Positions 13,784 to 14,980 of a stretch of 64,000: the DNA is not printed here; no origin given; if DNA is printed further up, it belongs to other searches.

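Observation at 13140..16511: ECF sigma, FecR-like anti-sigma, orphan TupA-like binding protein and TSUP permease in one operon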

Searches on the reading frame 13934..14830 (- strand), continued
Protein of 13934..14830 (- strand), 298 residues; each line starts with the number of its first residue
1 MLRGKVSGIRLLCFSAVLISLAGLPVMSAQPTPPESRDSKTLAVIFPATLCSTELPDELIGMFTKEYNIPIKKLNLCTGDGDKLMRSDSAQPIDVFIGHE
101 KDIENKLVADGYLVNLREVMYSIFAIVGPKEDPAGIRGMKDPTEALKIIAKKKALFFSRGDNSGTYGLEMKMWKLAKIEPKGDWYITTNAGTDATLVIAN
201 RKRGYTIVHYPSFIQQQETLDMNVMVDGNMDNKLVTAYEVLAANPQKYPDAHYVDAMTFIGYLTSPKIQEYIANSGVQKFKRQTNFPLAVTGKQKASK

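Call 30: search_solved_structures(query=window:13934-14830:-, max_evalue=0.001, show_alignments=3)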
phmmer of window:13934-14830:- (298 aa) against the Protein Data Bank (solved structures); distinct sequences matched with E-value up to 0.001: 4.
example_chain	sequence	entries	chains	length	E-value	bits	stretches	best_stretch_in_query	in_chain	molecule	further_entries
3lr1_A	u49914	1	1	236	1.1e-42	149.6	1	57-268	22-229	Tungstate ABC transporter, periplasmic tungstate-binding protein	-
3muq_A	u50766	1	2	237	4.6e-35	124.6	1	54-272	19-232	uncharacterized conserved protein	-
5my5_A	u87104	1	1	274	5.2e-29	104.8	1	48-273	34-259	ABC transporter periplasmic substrate-binding protein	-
3kn3_A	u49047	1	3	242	6.9e-28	101.1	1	50-274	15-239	PUTATIVE PERIPLASMIC PROTEIN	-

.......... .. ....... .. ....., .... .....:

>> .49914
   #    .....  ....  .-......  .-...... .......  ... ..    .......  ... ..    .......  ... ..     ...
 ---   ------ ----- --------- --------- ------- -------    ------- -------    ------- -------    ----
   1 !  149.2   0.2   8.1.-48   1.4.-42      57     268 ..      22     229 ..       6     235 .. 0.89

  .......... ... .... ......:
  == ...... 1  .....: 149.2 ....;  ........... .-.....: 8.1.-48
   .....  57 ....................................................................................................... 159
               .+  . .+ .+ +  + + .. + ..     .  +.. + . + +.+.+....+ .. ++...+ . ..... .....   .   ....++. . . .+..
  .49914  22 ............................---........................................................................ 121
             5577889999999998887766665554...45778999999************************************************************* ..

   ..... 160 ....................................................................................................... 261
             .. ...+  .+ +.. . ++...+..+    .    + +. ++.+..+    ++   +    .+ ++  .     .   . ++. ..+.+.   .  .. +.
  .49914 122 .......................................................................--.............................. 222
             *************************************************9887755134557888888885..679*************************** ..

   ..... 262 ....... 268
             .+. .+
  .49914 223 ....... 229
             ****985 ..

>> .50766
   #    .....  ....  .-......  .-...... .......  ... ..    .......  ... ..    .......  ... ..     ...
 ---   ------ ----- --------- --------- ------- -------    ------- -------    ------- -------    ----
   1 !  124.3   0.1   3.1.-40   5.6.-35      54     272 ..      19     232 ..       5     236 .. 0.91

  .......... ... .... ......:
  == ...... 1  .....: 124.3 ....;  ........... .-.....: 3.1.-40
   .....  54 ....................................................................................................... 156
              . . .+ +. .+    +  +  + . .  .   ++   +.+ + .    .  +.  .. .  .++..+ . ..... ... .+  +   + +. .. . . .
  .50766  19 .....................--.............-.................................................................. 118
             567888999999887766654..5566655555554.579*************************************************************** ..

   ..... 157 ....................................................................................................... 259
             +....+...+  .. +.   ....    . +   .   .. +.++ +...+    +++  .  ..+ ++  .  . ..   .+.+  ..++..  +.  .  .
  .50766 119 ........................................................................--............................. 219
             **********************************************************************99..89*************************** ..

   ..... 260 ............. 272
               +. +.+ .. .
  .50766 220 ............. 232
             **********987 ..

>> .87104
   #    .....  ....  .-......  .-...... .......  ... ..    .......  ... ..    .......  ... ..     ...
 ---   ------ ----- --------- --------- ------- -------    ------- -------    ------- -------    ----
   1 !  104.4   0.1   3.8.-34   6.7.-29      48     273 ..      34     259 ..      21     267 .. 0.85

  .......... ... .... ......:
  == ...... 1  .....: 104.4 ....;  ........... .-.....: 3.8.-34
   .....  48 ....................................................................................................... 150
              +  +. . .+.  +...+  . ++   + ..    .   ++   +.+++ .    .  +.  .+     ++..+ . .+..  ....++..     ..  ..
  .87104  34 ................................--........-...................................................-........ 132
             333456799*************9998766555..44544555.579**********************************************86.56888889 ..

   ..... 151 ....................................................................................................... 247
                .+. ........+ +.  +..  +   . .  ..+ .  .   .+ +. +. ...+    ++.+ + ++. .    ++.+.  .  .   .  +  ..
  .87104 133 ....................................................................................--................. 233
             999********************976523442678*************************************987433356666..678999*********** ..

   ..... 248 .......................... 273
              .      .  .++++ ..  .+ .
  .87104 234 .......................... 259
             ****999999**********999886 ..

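Call 31: fold_search(model_id=the predicted structure, library=pdb)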
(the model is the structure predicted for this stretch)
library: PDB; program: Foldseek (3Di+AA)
matches with E <= 10: 1736; with E <= 0.001: 1320
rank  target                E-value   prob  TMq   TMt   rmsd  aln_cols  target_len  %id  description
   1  3lr1                  1.7e-23  1.00  0.70  0.89   2.0       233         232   35  The crystal structure of the tungstate ABC transporter from Geobacter sulfurreducens (released 2010-03-16)
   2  5my5                  5.0e-23  1.00  0.73  0.86   2.6       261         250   29  Tungstate binding protein - TupA - from Desulfovibrio alaskensis G20 (released 2017-08-02)
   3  3muq_A                1.2e-22  1.00  0.42  0.53   9.2       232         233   33  The crystal structure of a conserved functionally unknown protein from Vibrio parahaemolyticus RIMD 2210633 (released 2010-05-12)
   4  3kn3_C                1.2e-21  1.00  0.50  0.60   5.9       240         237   32  Crystal Structure of LysR Substrate Binding Domain (25-263) of Putative Periplasmic Protein from Wolinella succinogene (released 2009-12-01)
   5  3kn3_A                2.8e-20  1.00  0.64  0.79   3.5       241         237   31  Crystal Structure of LysR Substrate Binding Domain (25-263) of Putative Periplasmic Protein from Wolinella succinogene (released 2009-12-01)
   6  3kn3_B                1.8e-19  1.00  0.65  0.79   3.4       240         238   31  Crystal Structure of LysR Substrate Binding Domain (25-263) of Putative Periplasmic Protein from Wolinella succinogene (released 2009-12-01)
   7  3cvg_D                1.5e-14  1.00  0.69  0.76   3.1       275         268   19  Crystal structure of a periplasmic putative metal binding protein (released 2008-05-13)
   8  3cvg_A                3.7e-14  1.00  0.69  0.76   3.1       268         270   20  Crystal structure of a periplasmic putative metal binding protein (released 2008-05-13)
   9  8zj8_B                1.4e-11  1.00  0.56  0.70   4.8       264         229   13  Acinetobacter baumannii ModA with molybdate H2O2 (released 2024-12-11)
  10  4rxl                  2.0e-11  1.00  0.53  0.66   5.1       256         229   12  Crystal structure of Molybdenum ABC transporter solute binding protein Vc_A0726 from Vibrio Cholerae, Target EFI-510913, (released 2014-12-24)
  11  8k8l                  2.1e-11  1.00  0.54  0.66   5.4       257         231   14  Structure of Klebsiella pneumonia ModA with molybdate (released 2023-11-01)
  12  8k8k                  2.8e-11  1.00  0.53  0.65   5.5       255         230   13  Structure of Klebsiella pneumonia ModA (released 2023-11-01)
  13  6nio                  3.0e-11  1.00  0.54  0.67   5.5       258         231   11  Crystal Structure of the Molybdate Transporter Periplasmic Protein ModA from Yersinia pestis (released 2019-01-16)
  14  2h5y_B                3.6e-11  1.00  0.55  0.67   5.3       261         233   14  Crystallographic structure of the Molybdate-Binding Protein of Xanthomonas citri at 1.7 Ang resolution bound to molybd (released 2007-06-05)
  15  3gzg_A                3.6e-11  1.00  0.53  0.65   5.6       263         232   15  Crystal structure of the Xanthomonas axonopodis pv. citri molybdate-binding protein (ModA) mutant (K127S) (released 2009-05-12)
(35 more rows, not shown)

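Call 51: search_protein_families(library=pfam, proteins=[L115:5020-5604:+, L115:5604-7997:+, L115:8879-9805:+, L115:9792-10340:+, L115:10357-10794:+, L115:10791-12128:+, L115:12141-13865:+, L008:4774-6084:+, L011:386-1768:+, L005:8972-9910:+], max_evalue=0.01)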
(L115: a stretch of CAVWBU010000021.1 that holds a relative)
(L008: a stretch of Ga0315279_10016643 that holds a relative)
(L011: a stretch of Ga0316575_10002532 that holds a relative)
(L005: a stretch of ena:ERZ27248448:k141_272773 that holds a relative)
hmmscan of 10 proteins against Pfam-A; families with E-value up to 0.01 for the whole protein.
L115:5020-5604:+ (194 aa): 0 families

L115:5604-7997:+ (797 aa): 0 families

L115:8879-9805:+ (308 aa): 0 families

L115:9792-10340:+ (182 aa): 1 family
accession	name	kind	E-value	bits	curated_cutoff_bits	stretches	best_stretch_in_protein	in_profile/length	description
PF12801.12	Fer4_5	-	5.2e-12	46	22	1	80-116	6-43/48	4Fe-4S binding domain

L115:10357-10794:+ (145 aa): 15 families
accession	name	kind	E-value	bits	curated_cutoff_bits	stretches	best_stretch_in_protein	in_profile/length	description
PF13237.11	Fer4_10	-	2.4e-10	40.6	25.5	1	58-106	3-53/53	4Fe-4S dicluster domain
PF12838.12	Fer4_7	-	1.2e-08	35.7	27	1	63-107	1-50/52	4Fe-4S dicluster domain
PF13187.11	Fer4_9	-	9.8e-07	29.1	27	1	63-108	1-50/52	4Fe-4S dicluster domain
PF12801.12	Fer4_5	-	1.8e-06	28.2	22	1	16-55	3-40/48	4Fe-4S binding domain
PF14697.11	Fer4_21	-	2.2e-06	28.1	35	1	62-112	6-58/59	4Fe-4S dicluster domain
PF00037.32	Fer4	-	3.8e-05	23.8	21.1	1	63-77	7-21/24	4Fe-4S binding domain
PF12798.12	Fer4_3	-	0.00012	23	27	1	95-107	1-13/15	4Fe-4S binding domain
PF12837.12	Fer4_6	-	0.00014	22.1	25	1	63-78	8-23/24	4Fe-4S binding domain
PF13183.11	Fer4_8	-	0.00021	22.2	27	1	62-108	3-67/68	4Fe-4S dicluster domain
PF12797.12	Fer4_2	-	0.00035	20.8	24.5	0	63-76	9-22/22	4Fe-4S binding domain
PF10621.14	FpoO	-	0.00068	20.3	25.2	1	27-108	24-104/110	F420H2 dehydrogenase subunit FpoO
PF13484.11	Fer4_16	-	0.00097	20.3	30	0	63-89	1-28/66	4Fe-4S double cluster binding domain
PF25160.1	LdpA_Fe-S-bd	-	0.001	19.3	27.6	0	38-79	11-43/49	LdpA Fe-S cluster-binding domain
PF13746.11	Fer4_18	-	0.007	17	27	0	83-115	49-81/114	4Fe-4S dicluster domain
PF13534.11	Fer4_17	-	0.0077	17.2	22.2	0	85-107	36-58/61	4Fe-4S dicluster domain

L115:10791-12128:+ (445 aa): 1 family
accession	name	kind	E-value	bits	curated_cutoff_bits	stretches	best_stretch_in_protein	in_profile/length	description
PF06050.19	HGD-D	-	3.2e-98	329.9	28.4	1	82-435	1-342/342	2-hydroxyglutaryl-CoA dehydratase, D-component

L115:12141-13865:+ (574 aa): 2 families
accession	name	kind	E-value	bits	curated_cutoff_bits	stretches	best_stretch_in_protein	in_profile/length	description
PF01869.26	BcrAD_BadFG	-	3.9e-93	312.3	31.5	2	309-563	2-270/271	BadF/BadG/BcrA/BcrD ATPase family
PF14450.12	FtsA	-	0.0048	17.7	31.8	0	8-250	2-127/127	Cell division protein FtsA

L008:4774-6084:+ (436 aa): 1 family
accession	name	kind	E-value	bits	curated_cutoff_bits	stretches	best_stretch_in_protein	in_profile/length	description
PF07396.17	Porin_O_P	-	2.6e-16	60.3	20.9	2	57-244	22-195/370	Phosphate-selective porin O and P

L011:386-1768:+ (460 aa): 8 families
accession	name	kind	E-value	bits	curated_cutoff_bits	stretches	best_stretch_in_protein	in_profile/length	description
PF00041.27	fn3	-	5.9e-11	42.9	25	1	65-141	4-69/84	Fibronectin type III domain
PF16656.11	Pur_ac_phosph_N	-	1.9e-10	41.6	30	2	66-140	5-80/93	Purple acid Phosphatase, N-terminal domain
PF13620.12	CarboxypepD_reg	-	7.2e-10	39.5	32.3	1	180-250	2-76/82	Carboxypeptidase regulatory-like domain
PF17210.9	SdrD_B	-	4.6e-07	30.5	29.7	1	182-258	15-95/112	SdrD B-like domain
PF13860.13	FlgD_ig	-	2.6e-05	24.6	27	1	383-440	14-74/79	FlgD Ig-like domain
PF18962.6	Por_Secre_tail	-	5.6e-05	23.8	27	1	374-449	3-72/75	Secretion system C-terminal sorting domain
PF13715.12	CarbopepD_reg_2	-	0.00014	22.2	32.2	1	180-258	1-79/88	CarboxypepD_reg-like domain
PF17802.7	SpaA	-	0.00047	20.7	23.1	1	185-257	10-89/91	Prealbumin-like fold domain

L005:8972-9910:+ (312 aa): 3 families
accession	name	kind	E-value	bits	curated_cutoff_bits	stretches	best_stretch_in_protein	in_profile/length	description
PF13531.11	SBP_bac_11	-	1.1e-46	159.9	25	1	39-262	1-224/227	Bacterial extracellular solute-binding protein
PF01547.30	SBP_bac_1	-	7.8e-12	46.2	26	1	49-256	6-306/307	Bacterial extracellular solute-binding protein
PF13343.11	SBP_bac_6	-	0.0017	18.3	24.6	1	195-274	150-227/245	Bacterial extracellular solute-binding protein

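Call 52: search_protein_families(library=ncbifam, proteins=[L005:8972-9910:+, L008:6109-6858:+, L115:8879-9805:+, L115:5604-7997:+, L167:8900-9772:+, L008:4774-6084:+], max_evalue=0.001)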
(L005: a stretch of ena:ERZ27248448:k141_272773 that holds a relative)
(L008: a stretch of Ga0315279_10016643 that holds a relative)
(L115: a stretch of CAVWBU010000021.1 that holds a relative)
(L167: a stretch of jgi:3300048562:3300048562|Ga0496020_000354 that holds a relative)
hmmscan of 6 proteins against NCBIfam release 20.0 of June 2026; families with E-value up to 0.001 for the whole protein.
L005:8972-9910:+ (312 aa): 2 families
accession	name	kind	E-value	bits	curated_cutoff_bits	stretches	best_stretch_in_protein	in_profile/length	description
TIGR01256.1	modA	equivalog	3.2e-20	73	62.5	1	45-260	2-214/217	molybdate ABC transporter substrate-binding protein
NF007958.0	PRK10677.1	equivalog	4.7e-08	32.3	253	1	15-264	7-253/256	molybdate ABC transporter substrate-binding protein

L008:6109-6858:+ (249 aa): 6 families
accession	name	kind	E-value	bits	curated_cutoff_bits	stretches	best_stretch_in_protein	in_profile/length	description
TIGR01256.1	modA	equivalog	9.3e-56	189.1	62.5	1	27-245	1-217/217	molybdate ABC transporter substrate-binding protein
NF007958.0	PRK10677.1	equivalog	2.6e-21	75.8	253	1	11-247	16-254/256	molybdate ABC transporter substrate-binding protein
NF002918.0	PRK03537.1-4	equivalog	6.9e-09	35.4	288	1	20-81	6-67/246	molybdate ABC transporter substrate-binding protein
NF002917.0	PRK03537.1-3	equivalog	1.3e-08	34.4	264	1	8-82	10-85/267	molybdate ABC transporter substrate-binding protein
NF002919.0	PRK03537.1-6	equivalog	2.5e-08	33.7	482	1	19-88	31-100/275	molybdate ABC transporter substrate-binding protein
NF002916.0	PRK03537.1-2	equivalog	2.9e-05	23.7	359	1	23-107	6-88/244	molybdate ABC transporter substrate-binding protein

L115:8879-9805:+ (308 aa): 0 families

L115:5604-7997:+ (797 aa): 0 families

L167:8900-9772:+ (290 aa): 3 families
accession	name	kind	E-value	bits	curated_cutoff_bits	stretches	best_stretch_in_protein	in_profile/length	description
TIGR01334.1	modD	hypoth_equivalog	1.6e-61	208.2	178.85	1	3-275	2-274/277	ModD protein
TIGR00078.1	nadC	equivalog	1.1e-48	165.8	198.4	1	9-277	2-268/269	carboxylating nicotinate-nucleotide diphosphorylase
NF006600.0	PRK09140.1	subfamily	0.00012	21.4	207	1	200-263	116-179/210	2-dehydro-3-deoxy-6-phosphogalactonate aldolase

L008:4774-6084:+ (436 aa): 0 families

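Call 60: search_protein_families(library=pfam, proteins=[L019:5423-7666:+, L021:1352-3658:+, L019:3713-4561:+, L087:6383-7003:+, L087:7071-7766:-, L021:4545-5468:+, L021:849-1310:+, L011:2827-3915:-, L011:3905-4903:-, L012:8823-9512:-], max_evalue=0.01)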
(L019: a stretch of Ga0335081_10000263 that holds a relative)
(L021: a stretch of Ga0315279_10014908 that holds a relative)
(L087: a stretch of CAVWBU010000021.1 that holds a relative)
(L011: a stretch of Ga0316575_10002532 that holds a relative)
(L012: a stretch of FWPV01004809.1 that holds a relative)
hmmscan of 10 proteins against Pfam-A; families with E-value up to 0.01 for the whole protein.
L019:5423-7666:+ (747 aa): 6 families
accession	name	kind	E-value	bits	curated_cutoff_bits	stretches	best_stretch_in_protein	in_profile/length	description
PF15902.12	Sortilin-Vps10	-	1.6e-29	103.4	33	4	557-627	3-76/446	Sortilin, neurotensin receptor 3,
PF19755.4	DUF6242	-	1.3e-14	55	29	0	471-523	166-217/217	Domain of unknown function (DUF6242)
PF02012.26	BNR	-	3.6e-13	47.8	27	0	558-569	1-12/12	BNR/Asp-box repeat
PF10647.15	Gmad1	-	2.8e-10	40.9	20.5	0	563-616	192-244/251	Lipoprotein LpqB beta-propeller domain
PF14870.12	PSII_BNR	-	3.2e-06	27.1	27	0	97-277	84-268/303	Photosynthesis system II assembly factor YCF48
PF18962.6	Por_Secre_tail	-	2.4e-05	24.9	27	1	676-741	9-71/75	Secretion system C-terminal sorting domain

L021:1352-3658:+ (768 aa): 0 families

L019:3713-4561:+ (282 aa): 3 families
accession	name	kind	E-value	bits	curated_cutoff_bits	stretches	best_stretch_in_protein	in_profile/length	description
PF01729.25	QRPTase_C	-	1.2e-37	129.7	23.1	1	106-275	1-167/169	Quinolinate phosphoribosyl transferase, C-terminal domain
PF02749.22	QRPTase_N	-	4e-16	59.4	27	1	21-104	1-82/82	Quinolinate phosphoribosyl transferase, N-terminal domain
PF02581.23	TMP-TENI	-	0.0011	18.8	27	1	194-265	100-178/180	Thiamine monophosphate synthase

L087:6383-7003:+ (206 aa): 9 families
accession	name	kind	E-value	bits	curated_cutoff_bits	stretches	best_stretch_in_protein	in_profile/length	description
PF08241.18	Methyltransf_11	-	2.3e-19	70.2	21.2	1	44-141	2-95/95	Methyltransferase domain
PF13649.12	Methyltransf_25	-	8.9e-18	65.2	27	1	43-137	2-97/97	Methyltransferase domain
PF13847.12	Methyltransf_31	-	3.5e-13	49.9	27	1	43-164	8-132/145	Methyltransferase domain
PF01209.24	Ubie_methyltran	-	1.3e-10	41.4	20.1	1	30-139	38-149/233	ubiE/COQ5 methyltransferase family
PF08242.18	Methyltransf_12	-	9.6e-10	39.5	30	1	43-138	1-97/98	Methyltransferase domain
PF05175.20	MTS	-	1e-05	25.7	23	1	38-95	31-88/170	Methyltransferase small domain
PF10294.15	Methyltransf_16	-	5e-05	23.6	21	1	38-94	46-104/174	Lysine methyltransferase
PF13489.12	Methyltransf_23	-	0.00018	21.7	27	1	37-143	21-118/164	Methyltransferase domain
PF06325.19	PrmA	-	0.0012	18.9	22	1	31-94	154-217/296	Ribosomal protein L11 methyltransferase (PrmA)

L087:7071-7766:- (231 aa): 11 families
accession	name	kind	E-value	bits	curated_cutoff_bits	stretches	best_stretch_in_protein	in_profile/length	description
PF13489.12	Methyltransf_23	-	1.6e-18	67.4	27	1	50-206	12-162/164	Methyltransferase domain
PF13649.12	Methyltransf_25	-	2.5e-16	60.6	27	1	66-161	1-97/97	Methyltransferase domain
PF08241.18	Methyltransf_11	-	1.9e-15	57.7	21.2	1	67-165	1-95/95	Methyltransferase domain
PF08242.18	Methyltransf_12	-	8e-15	55.8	30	1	67-163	1-98/98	Methyltransferase domain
PF13847.12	Methyltransf_31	-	8e-11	42.3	27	1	64-183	5-127/145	Methyltransferase domain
PF05724.17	TPMT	-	5e-08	33.3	26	1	46-174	21-162/218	Thiopurine S-methyltransferase (TPMT)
PF02353.26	CMAS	-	1.9e-07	31.1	27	1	57-212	57-219/273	Mycolic acid cyclopropane synthetase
PF03848.20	TehB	-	2.4e-06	27.6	20.4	1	63-156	31-123/193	Tellurite resistance protein TehB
PF05175.20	MTS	-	5.5e-06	26.6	23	1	55-139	27-109/170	Methyltransferase small domain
PF05401.17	NodS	-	1.9e-05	25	24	1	64-157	45-136/201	Nodulation protein S (NodS)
PF07021.18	MetW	-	3e-05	24.2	21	1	60-109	11-63/193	Methionine biosynthesis protein MetW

L021:4545-5468:+ (307 aa): 0 families

L021:849-1310:+ (153 aa): 0 families

L011:2827-3915:- (362 aa): 8 families
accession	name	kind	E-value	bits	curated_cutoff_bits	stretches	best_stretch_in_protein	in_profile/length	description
PF00005.33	ABC_tran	-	9.8e-37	127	25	1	22-163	2-136/137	ABC transporter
PF08402.16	TOBE_2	-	8.8e-05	23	21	1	277-354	2-76/76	TOBE domain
PF13191.12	AAA_16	-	0.0006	20.8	32.6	1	27-56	20-49/167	AAA ATPase domain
PF13304.12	AAA_21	-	0.00063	20.3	27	0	35-55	3-23/304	AAA domain, putative AbiEii toxin, Type IV TA system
PF02463.25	SMC_N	-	0.00087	19.2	40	0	114-195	121-198/220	RecF/RecN/SMC N terminal domain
PF13476.12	AAA_23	-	0.001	20.1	27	1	31-55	19-43/201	AAA domain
PF17912.7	OB_MalK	-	0.0083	17.4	27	0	240-283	6-53/53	MalK OB fold domain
PF13555.12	AAA_29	-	0.0095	16.1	27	0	22-59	15-50/61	P-loop containing region of AAA domain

L011:3905-4903:- (332 aa): 1 family
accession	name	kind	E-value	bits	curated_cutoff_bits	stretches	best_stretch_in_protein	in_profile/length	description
PF00528.27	BPD_transp_1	-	2.1e-10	41.1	26.4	1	119-315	3-166/184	Binding-protein-dependent transport system inner membrane component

L012:8823-9512:- (229 aa): 3 families
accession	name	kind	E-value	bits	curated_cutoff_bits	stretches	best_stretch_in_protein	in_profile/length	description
PF06071.19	YchF-GTPase_C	-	5.3e-28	97.4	27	1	147-227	3-83/84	Protein of unknown function (DUF933)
PF02824.27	TGS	-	4.2e-05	23.9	22.2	1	157-225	12-58/60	TGS domain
PF06102.17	RRP36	-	0.0028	18.1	27.1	1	13-97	26-92/165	rRNA biogenesis protein RRP36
